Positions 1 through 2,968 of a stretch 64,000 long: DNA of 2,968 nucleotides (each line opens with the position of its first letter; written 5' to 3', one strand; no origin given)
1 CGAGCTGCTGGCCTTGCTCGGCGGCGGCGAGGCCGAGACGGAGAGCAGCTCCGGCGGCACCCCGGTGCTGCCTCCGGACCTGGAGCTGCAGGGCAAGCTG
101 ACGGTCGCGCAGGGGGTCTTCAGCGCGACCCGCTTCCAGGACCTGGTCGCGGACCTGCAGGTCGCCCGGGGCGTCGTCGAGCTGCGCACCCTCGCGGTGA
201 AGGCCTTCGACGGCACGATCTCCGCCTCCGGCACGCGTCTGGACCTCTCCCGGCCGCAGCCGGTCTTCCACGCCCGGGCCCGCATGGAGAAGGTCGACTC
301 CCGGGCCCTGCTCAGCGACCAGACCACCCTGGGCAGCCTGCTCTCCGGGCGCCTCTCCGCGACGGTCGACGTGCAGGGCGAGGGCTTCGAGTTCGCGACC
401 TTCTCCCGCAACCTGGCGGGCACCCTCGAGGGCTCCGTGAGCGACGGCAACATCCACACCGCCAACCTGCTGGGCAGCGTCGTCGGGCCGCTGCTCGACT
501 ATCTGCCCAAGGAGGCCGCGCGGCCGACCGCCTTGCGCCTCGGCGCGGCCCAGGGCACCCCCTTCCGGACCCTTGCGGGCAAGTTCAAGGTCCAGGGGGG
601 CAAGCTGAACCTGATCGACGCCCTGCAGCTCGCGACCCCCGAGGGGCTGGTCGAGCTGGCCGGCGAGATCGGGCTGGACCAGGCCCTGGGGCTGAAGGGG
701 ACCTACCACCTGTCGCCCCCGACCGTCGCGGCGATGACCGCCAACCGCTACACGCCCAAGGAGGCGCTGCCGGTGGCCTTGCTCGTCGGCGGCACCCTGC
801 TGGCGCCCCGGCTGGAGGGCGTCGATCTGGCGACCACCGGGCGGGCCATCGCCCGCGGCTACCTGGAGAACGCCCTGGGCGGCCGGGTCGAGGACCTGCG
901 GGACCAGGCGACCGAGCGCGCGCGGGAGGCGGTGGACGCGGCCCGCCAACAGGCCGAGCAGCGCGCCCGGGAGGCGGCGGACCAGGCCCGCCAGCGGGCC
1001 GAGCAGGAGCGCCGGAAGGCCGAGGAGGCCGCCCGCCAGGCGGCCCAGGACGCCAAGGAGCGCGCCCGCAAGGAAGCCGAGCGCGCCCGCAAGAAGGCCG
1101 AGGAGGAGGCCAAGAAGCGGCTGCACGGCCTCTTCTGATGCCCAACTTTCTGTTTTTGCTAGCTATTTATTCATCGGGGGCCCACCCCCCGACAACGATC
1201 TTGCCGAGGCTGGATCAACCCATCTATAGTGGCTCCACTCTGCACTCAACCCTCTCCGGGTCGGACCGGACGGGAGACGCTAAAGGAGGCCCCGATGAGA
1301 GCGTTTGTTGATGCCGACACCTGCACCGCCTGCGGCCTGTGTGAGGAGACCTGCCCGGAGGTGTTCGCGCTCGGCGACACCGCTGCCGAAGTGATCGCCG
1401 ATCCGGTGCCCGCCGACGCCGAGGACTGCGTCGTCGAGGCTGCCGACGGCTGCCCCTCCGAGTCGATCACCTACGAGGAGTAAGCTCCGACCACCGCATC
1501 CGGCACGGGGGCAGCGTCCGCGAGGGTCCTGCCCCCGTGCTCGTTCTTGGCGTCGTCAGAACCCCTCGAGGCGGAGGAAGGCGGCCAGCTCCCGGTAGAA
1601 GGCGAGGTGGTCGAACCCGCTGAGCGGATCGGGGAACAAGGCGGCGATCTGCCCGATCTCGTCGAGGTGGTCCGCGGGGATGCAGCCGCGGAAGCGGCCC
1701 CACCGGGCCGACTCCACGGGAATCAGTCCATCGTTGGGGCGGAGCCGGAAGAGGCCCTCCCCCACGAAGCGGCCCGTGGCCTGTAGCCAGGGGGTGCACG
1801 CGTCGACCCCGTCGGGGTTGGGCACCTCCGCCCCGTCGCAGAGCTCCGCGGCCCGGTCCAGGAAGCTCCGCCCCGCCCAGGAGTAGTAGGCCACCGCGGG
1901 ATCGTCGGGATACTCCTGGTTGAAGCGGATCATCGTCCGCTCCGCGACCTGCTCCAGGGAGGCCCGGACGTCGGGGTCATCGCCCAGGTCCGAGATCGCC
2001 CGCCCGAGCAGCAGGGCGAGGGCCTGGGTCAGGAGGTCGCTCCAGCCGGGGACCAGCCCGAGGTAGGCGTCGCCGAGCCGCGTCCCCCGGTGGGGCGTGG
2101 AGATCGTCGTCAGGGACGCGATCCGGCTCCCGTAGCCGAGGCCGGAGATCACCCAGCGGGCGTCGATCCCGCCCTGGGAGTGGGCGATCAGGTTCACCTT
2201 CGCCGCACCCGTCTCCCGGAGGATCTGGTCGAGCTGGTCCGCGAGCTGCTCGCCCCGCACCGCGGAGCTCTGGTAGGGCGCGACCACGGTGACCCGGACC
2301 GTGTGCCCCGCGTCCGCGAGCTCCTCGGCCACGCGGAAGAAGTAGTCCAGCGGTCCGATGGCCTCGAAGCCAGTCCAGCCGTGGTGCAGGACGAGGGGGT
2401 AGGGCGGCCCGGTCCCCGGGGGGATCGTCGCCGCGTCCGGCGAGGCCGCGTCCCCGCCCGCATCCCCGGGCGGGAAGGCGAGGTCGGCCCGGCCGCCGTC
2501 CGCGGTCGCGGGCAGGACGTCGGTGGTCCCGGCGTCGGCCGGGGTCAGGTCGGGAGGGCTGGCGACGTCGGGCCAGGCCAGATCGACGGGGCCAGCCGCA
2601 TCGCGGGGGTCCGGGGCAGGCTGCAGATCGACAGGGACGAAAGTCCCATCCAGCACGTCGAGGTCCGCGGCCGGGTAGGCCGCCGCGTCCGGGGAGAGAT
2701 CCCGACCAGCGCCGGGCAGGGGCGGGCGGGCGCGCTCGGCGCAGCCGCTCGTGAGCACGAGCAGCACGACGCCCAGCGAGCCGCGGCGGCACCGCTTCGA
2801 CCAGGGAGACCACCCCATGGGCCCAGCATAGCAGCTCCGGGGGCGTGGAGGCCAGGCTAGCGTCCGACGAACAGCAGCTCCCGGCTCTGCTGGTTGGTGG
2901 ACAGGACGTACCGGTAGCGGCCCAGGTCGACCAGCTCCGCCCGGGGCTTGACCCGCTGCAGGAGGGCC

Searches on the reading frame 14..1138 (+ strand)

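Call 89: search_protein_families(library=pfam, proteins=[window:14-1138:+], max_evalue=0.00001)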
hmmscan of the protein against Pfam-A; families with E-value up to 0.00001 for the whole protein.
window:14-1138:+ (374 aa): 1 family
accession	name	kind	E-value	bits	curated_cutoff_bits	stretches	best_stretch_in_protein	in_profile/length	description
PF05170.20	AsmA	-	8.6e-09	35.2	29.8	1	39-202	455-606/607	AsmA family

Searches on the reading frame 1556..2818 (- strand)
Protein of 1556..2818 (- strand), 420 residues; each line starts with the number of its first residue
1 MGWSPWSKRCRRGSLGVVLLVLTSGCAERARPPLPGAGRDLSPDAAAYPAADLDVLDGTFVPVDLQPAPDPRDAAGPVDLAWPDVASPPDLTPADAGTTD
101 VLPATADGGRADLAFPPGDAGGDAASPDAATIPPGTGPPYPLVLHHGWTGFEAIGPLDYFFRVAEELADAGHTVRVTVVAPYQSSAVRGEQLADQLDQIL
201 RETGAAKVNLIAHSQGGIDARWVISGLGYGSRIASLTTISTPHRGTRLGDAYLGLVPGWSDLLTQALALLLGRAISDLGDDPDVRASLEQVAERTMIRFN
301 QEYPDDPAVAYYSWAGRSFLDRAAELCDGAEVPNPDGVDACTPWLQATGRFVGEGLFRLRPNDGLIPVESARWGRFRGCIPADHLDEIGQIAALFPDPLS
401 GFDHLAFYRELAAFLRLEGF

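Call 89: search_protein_families(library=pfam, proteins=[window:1556-2818:-], max_evalue=0.00001)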
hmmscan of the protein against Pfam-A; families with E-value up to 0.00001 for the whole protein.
window:1556-2818:- (420 aa): 1 family
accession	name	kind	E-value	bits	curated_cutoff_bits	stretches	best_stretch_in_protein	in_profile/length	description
PF00561.26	Abhydrolase_1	-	9.3e-11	42.3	25.8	1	140-265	1-129/245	alpha/beta hydrolase fold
